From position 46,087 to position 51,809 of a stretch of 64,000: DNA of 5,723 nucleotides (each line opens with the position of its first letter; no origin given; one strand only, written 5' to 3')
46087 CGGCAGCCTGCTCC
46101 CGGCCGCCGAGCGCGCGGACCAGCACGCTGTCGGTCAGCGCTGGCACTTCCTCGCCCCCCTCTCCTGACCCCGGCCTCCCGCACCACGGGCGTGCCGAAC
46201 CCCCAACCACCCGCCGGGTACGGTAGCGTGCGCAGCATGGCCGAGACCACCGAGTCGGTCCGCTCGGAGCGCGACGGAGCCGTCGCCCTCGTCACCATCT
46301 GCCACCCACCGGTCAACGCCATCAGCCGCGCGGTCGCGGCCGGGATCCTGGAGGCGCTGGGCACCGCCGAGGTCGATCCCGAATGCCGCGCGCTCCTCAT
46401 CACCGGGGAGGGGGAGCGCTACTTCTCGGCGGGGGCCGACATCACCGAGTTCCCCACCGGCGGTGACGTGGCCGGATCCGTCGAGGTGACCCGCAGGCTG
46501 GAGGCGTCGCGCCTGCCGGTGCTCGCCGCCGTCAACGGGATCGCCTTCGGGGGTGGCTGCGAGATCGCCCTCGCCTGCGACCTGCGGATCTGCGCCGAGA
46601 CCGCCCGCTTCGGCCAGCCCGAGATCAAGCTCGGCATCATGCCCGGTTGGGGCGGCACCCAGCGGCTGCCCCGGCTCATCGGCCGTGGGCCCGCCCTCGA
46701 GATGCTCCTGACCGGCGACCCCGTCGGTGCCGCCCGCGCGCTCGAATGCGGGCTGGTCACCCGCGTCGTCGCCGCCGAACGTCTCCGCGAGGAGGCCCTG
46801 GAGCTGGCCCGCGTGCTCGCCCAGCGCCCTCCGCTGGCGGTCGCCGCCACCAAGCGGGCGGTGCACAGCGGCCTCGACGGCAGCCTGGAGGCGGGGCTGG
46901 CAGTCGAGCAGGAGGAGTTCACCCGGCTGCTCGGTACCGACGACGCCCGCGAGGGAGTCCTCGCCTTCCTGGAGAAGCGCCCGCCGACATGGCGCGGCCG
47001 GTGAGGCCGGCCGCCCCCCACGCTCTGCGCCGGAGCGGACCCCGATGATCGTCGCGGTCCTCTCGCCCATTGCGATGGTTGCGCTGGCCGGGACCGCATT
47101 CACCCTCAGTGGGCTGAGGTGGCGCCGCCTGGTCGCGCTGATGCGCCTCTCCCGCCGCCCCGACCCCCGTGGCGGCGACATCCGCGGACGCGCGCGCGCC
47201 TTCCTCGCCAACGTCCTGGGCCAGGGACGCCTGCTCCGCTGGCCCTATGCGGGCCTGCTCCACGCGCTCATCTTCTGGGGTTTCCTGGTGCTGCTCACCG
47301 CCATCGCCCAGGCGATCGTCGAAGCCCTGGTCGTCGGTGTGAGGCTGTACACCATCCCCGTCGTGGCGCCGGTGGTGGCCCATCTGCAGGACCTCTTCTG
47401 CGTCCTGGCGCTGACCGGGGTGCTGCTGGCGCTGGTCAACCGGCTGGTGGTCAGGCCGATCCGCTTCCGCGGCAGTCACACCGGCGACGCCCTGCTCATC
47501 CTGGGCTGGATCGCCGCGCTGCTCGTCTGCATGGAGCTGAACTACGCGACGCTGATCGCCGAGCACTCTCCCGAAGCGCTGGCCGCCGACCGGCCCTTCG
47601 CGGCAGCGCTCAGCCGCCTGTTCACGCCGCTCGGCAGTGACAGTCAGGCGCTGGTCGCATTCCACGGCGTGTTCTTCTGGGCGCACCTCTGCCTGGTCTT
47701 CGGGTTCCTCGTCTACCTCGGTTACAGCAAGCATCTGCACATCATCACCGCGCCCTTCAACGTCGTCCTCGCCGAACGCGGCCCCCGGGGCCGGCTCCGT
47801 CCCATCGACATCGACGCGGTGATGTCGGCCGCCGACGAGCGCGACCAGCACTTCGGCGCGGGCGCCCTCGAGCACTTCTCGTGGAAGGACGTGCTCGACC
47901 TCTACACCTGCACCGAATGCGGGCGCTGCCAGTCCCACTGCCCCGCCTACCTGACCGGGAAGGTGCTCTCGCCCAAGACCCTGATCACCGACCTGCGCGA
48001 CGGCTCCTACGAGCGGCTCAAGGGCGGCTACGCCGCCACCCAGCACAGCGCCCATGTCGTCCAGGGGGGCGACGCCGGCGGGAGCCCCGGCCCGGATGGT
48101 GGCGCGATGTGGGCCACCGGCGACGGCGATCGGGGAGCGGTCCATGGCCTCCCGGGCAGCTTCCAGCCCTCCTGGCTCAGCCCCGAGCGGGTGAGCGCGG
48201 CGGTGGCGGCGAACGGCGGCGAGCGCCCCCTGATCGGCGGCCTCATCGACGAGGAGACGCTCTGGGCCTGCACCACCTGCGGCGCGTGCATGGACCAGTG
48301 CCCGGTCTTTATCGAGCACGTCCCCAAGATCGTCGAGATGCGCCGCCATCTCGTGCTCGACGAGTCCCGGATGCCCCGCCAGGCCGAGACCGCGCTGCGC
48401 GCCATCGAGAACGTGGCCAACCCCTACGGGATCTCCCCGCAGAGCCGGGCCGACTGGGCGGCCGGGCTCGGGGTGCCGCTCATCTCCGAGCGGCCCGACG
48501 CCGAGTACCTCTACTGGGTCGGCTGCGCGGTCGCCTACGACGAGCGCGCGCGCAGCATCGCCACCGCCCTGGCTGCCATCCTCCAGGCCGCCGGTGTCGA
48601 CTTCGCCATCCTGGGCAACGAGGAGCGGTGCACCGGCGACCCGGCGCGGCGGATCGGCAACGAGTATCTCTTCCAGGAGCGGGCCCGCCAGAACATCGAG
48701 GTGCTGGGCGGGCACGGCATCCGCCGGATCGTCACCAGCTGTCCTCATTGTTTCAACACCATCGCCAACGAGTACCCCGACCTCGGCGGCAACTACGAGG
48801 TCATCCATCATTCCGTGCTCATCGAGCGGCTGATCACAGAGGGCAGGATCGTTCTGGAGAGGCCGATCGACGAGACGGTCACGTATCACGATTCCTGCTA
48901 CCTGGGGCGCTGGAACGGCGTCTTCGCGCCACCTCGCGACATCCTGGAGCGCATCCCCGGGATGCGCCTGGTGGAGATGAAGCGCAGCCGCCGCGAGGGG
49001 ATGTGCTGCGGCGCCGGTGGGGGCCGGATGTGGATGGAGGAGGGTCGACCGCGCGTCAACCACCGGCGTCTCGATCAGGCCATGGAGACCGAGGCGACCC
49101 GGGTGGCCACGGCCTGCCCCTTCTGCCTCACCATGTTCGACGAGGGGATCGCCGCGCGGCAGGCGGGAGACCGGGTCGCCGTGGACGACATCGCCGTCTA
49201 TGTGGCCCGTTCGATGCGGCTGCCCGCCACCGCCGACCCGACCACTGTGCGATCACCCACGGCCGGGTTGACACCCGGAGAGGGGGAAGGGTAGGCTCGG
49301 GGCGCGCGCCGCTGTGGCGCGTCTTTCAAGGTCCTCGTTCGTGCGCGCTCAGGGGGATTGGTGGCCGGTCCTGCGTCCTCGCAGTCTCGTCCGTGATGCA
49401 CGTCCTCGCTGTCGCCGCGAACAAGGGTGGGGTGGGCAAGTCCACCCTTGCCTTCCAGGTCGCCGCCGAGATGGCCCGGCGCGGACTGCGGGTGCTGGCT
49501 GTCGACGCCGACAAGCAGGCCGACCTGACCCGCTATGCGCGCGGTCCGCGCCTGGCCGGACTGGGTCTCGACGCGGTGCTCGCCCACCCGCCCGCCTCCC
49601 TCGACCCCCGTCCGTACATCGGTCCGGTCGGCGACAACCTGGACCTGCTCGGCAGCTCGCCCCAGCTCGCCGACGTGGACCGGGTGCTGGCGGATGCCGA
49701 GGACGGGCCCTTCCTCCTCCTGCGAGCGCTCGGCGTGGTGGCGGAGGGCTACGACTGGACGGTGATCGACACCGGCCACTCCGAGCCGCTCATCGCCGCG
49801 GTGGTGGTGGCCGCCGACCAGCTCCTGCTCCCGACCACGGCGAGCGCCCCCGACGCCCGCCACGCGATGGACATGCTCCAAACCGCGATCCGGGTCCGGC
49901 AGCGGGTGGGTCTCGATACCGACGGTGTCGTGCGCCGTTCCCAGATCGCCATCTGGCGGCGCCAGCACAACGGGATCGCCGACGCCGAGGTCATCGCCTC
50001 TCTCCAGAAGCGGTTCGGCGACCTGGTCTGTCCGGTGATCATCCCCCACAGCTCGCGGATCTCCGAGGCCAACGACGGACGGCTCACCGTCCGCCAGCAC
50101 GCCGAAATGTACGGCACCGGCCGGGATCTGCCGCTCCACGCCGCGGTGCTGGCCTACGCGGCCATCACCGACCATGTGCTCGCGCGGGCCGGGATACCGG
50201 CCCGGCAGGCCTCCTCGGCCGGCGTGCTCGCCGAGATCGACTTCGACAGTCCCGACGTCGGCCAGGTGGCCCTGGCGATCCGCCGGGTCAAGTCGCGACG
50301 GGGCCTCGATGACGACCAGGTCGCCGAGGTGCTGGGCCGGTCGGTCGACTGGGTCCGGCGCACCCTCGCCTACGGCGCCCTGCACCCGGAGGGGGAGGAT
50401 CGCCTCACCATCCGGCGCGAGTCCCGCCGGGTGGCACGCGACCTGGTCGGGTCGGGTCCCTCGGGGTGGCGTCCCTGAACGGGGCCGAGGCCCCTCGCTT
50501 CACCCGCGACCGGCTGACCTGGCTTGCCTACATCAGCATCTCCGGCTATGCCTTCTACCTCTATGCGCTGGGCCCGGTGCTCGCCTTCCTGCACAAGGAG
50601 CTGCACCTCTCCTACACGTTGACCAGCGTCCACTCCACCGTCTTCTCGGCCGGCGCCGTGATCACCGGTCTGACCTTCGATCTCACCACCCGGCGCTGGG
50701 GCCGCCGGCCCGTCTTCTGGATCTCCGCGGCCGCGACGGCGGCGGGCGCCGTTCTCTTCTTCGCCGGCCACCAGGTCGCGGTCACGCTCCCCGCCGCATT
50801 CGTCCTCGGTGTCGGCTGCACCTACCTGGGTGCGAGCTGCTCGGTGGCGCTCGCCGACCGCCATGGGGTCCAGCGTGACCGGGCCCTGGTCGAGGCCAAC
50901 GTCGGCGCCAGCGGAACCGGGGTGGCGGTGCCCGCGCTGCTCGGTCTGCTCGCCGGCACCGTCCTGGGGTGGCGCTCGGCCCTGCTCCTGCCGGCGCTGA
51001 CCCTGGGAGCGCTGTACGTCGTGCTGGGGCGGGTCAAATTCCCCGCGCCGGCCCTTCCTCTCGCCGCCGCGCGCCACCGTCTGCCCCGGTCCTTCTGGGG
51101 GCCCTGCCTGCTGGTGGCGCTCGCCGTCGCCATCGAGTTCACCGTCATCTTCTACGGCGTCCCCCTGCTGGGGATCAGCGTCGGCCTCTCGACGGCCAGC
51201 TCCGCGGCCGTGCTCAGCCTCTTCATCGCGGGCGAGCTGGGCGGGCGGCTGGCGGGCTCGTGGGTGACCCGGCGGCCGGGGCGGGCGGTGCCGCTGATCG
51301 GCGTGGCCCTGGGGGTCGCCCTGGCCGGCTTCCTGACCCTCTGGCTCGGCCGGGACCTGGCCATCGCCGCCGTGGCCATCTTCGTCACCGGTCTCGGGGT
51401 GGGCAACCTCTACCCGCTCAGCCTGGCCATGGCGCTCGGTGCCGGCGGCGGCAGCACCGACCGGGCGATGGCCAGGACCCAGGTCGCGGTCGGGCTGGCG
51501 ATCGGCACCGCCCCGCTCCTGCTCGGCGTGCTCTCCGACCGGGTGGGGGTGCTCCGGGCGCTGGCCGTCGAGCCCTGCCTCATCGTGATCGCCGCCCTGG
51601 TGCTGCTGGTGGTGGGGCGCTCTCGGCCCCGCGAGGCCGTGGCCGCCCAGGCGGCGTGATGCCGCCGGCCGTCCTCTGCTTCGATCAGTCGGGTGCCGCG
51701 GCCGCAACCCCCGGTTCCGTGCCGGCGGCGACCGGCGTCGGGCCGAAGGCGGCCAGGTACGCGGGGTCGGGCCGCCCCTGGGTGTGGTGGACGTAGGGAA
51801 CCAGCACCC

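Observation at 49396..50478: Orphan ParA ATPase fused to a ParB/Spo0J-like HTH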

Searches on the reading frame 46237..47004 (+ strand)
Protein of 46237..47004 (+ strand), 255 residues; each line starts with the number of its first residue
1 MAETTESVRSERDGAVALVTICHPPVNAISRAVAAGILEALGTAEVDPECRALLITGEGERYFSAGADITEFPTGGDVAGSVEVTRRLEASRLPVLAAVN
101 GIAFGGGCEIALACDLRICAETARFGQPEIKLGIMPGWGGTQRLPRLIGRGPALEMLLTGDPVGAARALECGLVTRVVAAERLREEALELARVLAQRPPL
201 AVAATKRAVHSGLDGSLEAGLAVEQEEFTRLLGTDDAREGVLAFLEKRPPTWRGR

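Call 65: search_protein_families(library=ncbifam, proteins=[window:46237-47004:+], max_evalue=0.001)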
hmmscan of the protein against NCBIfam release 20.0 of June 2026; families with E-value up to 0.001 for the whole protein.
window:46237-47004:+ (255 aa): 73 families (the best 25 are shown)
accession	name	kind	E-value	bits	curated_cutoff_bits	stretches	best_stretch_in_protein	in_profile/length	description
NF004634.0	PRK05980.1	equivalog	4.3e-71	239.4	375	1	5-252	2-260/263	crotonase/enoyl-CoA hydratase family protein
NF005803.0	PRK07658.1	equivalog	5.1e-69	232.5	313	1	8-255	4-257/257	enoyl-CoA hydratase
NF007239.0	PRK09674.1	equivalog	6.6e-68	228.9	371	1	10-255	8-257/257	2,3-dehydroadipyl-CoA hydratase PaaF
NF006007.0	PRK08138.1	subfamily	9e-67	225.2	355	1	6-255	7-261/261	enoyl-CoA hydratase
NF004475.0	PRK05809.1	subfamily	1.1e-65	221.7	394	1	8-253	6-258/260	short-chain-enoyl-CoA hydratase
NF051848.1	EnCoAHydtEchA19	equivalog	1.5e-65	221.3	400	1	10-255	4-258/258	enoyl-CoA hydratase EchA19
NF006566.0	PRK09076.1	subfamily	2.7e-64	217.3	286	1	4-253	3-258/260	enoyl-CoA hydratase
NF004517.0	PRK05862.1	equivalog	1.9e-62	211.1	396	1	5-253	3-255/257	enoyl-CoA hydratase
NF005802.0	PRK07657.1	equivalog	3.7e-62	210.2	363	1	14-254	12-259/260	enoyl-CoA hydratase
NF006100.0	PRK08252.1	subfamily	1.4e-55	188.7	282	1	5-255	2-254/254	crotonase/enoyl-CoA hydratase family protein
NF004840.0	PRK06190.1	equivalog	1.1e-52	179.3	253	1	5-230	3-234/260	enoyl-CoA hydratase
NF006699.0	PRK09245.1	subfamily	1.8e-51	175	354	1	5-254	2-265/266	crotonase/enoyl-CoA hydratase family protein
NF042430.2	EnCoAhydt_DpgD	equivalog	6.4e-51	173.3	400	1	11-255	2-258/258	enoyl-CoA-hydratase DpgD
NF046063.1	oxepin_alt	equivalog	2.3e-50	171.5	300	1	8-250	2-253/254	oxepin-CoA hydrolase, alternative type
NF002936.2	PRK03580.1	equivalog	8.6e-50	169.5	500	1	5-255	2-261/261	crotonobetainyl-CoA hydratase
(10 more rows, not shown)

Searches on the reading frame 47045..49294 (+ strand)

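Call 65: search_protein_families(library=ncbifam, proteins=[window:47045-49294:+], max_evalue=0.001)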
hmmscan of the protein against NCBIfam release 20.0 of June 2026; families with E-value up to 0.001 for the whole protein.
window:47045-49294:+ (749 aa): 23 families
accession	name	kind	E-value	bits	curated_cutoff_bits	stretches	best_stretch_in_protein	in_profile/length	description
NF004898.0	PRK06259.1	equivalog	3e-45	154.8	385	1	403-708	182-473/488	fumarate reductase (CoM/CoB) subunit TfrB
NF045670.1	quin_L_LdhH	equivalog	1.3e-30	106.3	800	1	484-717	465-702/706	L-lactate dehydrogenase (quinone) large subunit LdhH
NF008369.0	PRK11168.1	equivalog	1.6e-18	66.8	278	1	484-696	165-378/401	anaerobic glycerol-3-phosphate dehydrogenase subunit C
NF045663.1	diclust_near_Sec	equivalog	2.6e-18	65.5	530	1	405-698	351-618/759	pyridine nucleotide-disulfide oxidoreductase/dicluster-binding protein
NF045724.1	ferredox_TmcB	equivalog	9e-14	50.9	735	1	500-694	199-400/430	electron transfer complex ferredoxin TmcB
NF045796.1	DsrK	equivalog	1e-13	50.7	400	1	584-697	297-415/453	sulfate reduction electron transfer complex DsrMKJOP subunit DsrK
TIGR03379.1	glycerol3P_GlpC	equivalog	4.6e-10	38.8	279.9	1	489-694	165-373/397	anaerobic glycerol-3-phosphate dehydrogenase subunit GlpC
NF045711.1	sulf_resp_HmcF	equivalog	6e-10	38.5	750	1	562-695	279-422/457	sulfate respiration complex iron-sulfur protein HmcF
TIGR03290.1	CoB_CoM_SS_C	equivalog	1.6e-09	37.9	160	1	400-447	39-85/144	CoB--CoM heterodisulfide reductase subunit C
NF004616.0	PRK05950.1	subfamily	1.2e-06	27.8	228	0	400-437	197-234/238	succinate dehydrogenase iron-sulfur subunit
NF009226.0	PRK12576.1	equivalog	1.4e-06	27.8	344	1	401-455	202-258/317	succinate dehydrogenase/fumarate reductase iron-sulfur subunit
TIGR00384.1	dhsB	subfamily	1.5e-06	27.9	88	0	401-430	190-219/222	succinate dehydrogenase and fumarate reductase iron-sulfur protein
TIGR00273.1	TIGR00273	equivalog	1.7e-06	27.2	444.8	0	395-456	330-391/432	LutB/LldF family L-lactate oxidation iron-sulfur protein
NF058577.1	FdxA_fam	equivalog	4e-06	26.9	65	0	282-301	31-50/52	4Fe-4S ferredoxin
TIGR03288.1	CoB_CoM_SS_B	equivalog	1.2e-05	24.7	345.15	1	649-702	187-241/290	CoB--CoM heterodisulfide reductase subunit B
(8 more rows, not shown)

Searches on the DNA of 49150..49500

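Call 91: search_rna_families(source=window, start=49150, end=49500, threshold=evalue, max_evalue=1)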
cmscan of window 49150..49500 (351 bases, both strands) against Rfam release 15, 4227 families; matches with E-value up to 1: 0.
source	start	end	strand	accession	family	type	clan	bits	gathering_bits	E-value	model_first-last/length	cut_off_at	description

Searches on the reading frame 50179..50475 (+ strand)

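Call 5: search_protein_families(library=pfam, proteins=[window:50179-50475:+], max_evalue=10)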
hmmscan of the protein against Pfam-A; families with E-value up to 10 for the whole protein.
seq(99 aa): 4 families
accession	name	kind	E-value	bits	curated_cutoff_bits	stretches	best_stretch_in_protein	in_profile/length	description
PF13384.12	HTH_23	-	0.00053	20.2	24.6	1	29-63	6-38/50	Homeodomain-like domain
PF13560.12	HTH_31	-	0.0041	17.8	27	1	32-64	4-36/64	Helix-turn-helix domain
PF20432.4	Xre-like-HTH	-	0.076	13.8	25.8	1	32-61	13-42/63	Antitoxin Xre-like helix-turn-helix domain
PF17762.8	HTH_ParB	-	0.26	11.9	22.6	1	30-91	8-69/102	ParB HTH domain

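Call 6: search_protein_families(library=ncbifam, proteins=[window:50179-50475:+], max_evalue=10)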
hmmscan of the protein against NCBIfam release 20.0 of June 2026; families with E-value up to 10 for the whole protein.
seq(99 aa): 0 families

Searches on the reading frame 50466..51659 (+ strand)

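Call 65: search_protein_families(library=ncbifam, proteins=[window:50466-51659:+], max_evalue=0.001)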
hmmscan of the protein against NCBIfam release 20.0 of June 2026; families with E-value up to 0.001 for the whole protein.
window:50466-51659:+ (397 aa): 4 families
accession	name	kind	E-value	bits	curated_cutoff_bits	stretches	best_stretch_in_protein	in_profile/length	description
TIGR00880.1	2_A_01_02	superfamily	8.7e-06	25.9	131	1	59-186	6-133/141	multidrug resistance protein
NF002982.0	PRK03699.1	equivalog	1.5e-05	24.3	221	1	14-387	6-385/395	MFS transporter TsgA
TIGR00879.1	SP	subfamily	0.0001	21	237.8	1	45-177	95-230/510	sugar porter family MFS transporter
NF008270.1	PRK11043.1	equivalog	0.00034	19.8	430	1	16-174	6-163/382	purine nucleoside transporter PunC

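Call 87: search_protein_families(library=padloc, proteins=[window:50466-51659:+], max_evalue=0.001)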
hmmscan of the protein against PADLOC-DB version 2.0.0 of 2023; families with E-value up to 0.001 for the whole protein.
window:50466-51659:+ (397 aa): 0 families
